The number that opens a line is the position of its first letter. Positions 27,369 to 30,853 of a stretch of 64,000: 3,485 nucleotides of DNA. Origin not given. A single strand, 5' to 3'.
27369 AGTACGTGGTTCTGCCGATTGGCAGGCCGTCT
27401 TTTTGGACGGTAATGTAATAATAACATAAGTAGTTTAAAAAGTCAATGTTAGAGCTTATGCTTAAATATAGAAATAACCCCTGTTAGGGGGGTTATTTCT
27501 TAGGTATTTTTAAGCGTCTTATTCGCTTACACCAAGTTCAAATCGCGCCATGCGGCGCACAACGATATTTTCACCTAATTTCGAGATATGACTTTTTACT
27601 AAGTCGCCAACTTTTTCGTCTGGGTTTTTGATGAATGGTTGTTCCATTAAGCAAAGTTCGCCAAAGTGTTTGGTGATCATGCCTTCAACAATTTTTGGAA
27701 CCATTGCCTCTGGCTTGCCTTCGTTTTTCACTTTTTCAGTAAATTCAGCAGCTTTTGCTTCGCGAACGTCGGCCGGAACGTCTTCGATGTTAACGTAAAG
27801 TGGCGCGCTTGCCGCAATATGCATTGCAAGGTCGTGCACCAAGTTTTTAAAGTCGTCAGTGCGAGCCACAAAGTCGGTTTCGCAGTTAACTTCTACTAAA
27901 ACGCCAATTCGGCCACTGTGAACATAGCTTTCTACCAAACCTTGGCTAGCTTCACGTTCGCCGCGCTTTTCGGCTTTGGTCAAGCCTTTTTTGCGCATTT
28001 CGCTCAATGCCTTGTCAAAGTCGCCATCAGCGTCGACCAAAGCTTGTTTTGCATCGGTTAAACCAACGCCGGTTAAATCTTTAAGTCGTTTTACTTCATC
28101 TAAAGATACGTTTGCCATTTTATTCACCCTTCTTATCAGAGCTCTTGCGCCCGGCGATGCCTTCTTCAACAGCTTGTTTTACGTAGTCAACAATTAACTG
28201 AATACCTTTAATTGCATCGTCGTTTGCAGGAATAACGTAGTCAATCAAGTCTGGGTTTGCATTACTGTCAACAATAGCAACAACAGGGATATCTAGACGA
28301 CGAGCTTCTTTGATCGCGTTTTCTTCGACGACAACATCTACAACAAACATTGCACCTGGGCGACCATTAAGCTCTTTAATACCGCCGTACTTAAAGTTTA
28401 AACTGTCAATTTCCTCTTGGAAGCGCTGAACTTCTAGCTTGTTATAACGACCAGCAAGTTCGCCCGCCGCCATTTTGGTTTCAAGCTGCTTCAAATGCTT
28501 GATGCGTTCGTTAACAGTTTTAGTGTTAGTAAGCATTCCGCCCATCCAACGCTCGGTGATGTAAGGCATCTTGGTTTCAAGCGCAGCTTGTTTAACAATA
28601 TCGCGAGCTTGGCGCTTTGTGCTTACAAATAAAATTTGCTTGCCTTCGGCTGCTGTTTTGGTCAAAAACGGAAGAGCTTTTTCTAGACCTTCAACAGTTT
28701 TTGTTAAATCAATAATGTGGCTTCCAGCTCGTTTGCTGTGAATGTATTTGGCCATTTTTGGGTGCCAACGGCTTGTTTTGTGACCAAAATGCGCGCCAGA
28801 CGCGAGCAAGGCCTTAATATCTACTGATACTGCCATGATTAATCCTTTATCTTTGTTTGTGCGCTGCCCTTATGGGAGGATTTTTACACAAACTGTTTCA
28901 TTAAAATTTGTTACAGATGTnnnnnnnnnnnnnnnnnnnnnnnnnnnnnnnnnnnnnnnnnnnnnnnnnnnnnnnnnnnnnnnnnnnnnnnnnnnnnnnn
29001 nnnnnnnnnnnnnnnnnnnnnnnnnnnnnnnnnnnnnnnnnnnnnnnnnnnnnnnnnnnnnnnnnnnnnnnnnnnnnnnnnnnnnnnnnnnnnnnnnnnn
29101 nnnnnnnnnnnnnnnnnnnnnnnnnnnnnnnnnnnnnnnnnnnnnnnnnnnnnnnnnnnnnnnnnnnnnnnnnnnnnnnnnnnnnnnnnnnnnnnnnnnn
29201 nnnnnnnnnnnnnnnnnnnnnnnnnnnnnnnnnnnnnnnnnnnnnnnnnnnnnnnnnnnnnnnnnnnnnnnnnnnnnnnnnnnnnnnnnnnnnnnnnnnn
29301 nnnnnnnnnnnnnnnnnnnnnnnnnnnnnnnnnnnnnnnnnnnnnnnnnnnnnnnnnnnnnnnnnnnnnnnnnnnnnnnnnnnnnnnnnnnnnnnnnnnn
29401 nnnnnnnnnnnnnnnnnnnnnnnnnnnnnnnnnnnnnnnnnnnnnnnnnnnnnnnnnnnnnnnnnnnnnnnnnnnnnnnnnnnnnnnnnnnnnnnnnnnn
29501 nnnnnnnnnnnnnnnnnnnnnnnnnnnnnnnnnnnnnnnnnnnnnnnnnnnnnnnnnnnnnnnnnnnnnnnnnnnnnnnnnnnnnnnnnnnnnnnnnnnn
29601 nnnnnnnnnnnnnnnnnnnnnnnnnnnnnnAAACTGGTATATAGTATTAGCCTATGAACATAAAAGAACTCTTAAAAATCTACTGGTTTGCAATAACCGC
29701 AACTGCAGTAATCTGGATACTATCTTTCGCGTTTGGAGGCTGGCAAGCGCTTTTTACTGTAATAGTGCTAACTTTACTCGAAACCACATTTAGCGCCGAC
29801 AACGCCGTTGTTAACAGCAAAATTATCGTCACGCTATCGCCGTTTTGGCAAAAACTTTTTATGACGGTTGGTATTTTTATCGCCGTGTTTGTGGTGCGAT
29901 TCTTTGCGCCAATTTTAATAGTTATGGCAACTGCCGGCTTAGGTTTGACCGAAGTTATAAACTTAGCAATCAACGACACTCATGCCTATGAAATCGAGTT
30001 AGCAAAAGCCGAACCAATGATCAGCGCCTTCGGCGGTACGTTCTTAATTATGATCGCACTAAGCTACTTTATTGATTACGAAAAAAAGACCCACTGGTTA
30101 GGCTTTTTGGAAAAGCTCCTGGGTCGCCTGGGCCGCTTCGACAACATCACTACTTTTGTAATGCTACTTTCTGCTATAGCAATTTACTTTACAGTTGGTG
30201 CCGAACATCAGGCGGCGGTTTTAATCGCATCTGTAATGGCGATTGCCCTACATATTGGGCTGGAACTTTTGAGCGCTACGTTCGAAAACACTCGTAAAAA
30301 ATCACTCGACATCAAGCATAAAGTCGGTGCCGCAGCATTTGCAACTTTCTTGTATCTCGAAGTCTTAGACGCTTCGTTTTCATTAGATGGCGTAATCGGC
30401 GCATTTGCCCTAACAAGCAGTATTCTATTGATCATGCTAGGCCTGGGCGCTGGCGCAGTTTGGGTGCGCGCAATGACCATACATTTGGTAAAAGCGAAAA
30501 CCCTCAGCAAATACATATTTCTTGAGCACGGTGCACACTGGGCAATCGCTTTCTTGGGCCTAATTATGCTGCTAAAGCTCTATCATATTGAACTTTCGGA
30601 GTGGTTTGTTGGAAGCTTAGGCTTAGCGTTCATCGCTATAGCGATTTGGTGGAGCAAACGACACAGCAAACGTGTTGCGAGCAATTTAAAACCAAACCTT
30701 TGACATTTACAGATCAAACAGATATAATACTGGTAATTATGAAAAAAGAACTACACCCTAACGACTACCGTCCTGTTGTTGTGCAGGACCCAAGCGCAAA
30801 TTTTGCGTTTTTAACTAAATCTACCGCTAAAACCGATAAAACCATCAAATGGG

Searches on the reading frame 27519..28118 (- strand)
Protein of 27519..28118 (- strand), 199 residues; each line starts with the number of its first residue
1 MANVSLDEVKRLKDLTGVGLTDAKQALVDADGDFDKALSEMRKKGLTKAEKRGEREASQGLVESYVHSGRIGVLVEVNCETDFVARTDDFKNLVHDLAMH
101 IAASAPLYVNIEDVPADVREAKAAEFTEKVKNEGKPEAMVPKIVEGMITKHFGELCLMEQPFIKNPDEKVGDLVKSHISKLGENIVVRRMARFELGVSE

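Call 6: search_protein_families(library=pfam, proteins=[window:27519-28118:-], max_evalue=0.01)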
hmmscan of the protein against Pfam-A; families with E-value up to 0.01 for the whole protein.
window:27519-28118:- (199 aa): 1 family
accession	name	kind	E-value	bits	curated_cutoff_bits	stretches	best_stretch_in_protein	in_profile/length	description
PF00889.24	EF_TS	-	3.9e-36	125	27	2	93-196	106-203/204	Elongation factor TS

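Call 16: find_encoding_contigs(protein=window:27519-28118:-, flank=10000, max_places=6)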
Protein window:27519-28118:- (199 aa): 1 contig read that carries it; 1 place shown.
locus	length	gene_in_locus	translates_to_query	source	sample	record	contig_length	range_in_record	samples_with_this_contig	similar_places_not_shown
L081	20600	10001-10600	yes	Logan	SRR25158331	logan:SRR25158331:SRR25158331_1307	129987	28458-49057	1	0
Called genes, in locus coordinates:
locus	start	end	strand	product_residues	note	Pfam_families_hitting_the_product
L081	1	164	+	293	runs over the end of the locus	PF02195:ParB_N, PF17762:HTH_ParB, PF23552:ParB_C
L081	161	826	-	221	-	PF10502:Peptidase_S26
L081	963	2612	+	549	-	PF03816:LytR_cpsA_psr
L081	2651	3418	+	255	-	-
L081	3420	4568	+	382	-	PF00089:Trypsin, PF13365:Trypsin_2, PF13180:PDZ_2, PF14685:PDZ_Tricorn (faint), PF17820:PDZ_6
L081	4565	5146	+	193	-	PF00293:NUDIX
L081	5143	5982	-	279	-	PF17827:PrmC_N, PF05175:MTS, PF06325:PrmA, PF13489:Methyltransf_23 (faint), PF13847:Methyltransf_31 (weak), PF08242:Methyltransf_12 (faint), PF13649:Methyltransf_25 (weak)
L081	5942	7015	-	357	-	PF03462:PCRF, PF00472:RF-1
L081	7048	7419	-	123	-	PF01197:Ribosomal_L31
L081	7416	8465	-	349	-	PF03741:TerC, PF04332:DUF475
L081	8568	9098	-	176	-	-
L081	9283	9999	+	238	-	PF00318:Ribosomal_S2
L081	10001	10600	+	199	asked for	PF00889:EF_TS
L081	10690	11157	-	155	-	-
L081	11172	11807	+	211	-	PF01765:RRF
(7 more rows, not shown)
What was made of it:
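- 27519..28118 (-): tsf (EF-Ts, 199 aa). Calls 6 and 16.
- On Class I holin: The neighbours are tsf, frr, rpsB and rseP (calls 6, 16).
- On Anti-phage defence component: The neighbours are housekeeping genes (call 16).
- Call 16. Public gene callers chose the antisense ORF (call 16).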

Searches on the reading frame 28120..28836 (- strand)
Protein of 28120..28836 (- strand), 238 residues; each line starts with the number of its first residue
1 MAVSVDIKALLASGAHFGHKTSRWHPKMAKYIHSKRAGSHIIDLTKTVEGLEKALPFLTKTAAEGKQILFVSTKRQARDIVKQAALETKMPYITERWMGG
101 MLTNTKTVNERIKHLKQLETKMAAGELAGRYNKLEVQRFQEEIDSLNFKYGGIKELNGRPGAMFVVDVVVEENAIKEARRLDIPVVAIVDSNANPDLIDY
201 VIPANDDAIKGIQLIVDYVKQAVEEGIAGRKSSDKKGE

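Call 6: search_protein_families(library=pfam, proteins=[window:28120-28836:-], max_evalue=0.01)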
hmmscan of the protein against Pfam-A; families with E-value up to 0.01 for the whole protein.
window:28120-28836:- (238 aa): 1 family
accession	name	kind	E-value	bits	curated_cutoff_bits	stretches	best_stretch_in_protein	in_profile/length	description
PF00318.25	Ribosomal_S2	-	2.4e-83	279.1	26.1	1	10-226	1-216/216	Ribosomal protein S2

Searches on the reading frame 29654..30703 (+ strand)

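Call 6: search_protein_families(library=pfam, proteins=[window:29654-30703:+], max_evalue=0.01)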
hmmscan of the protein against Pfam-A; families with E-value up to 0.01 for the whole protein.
window:29654-30703:+ (349 aa): 2 families
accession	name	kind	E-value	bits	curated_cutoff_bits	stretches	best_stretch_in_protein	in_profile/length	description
PF04332.21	DUF475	-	2.5e-88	297.1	27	1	49-339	2-291/293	Protein of unknown function (DUF475)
PF03741.22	TerC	-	6.1e-13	49.3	27.8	2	174-308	39-177/178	Integral membrane protein TerC family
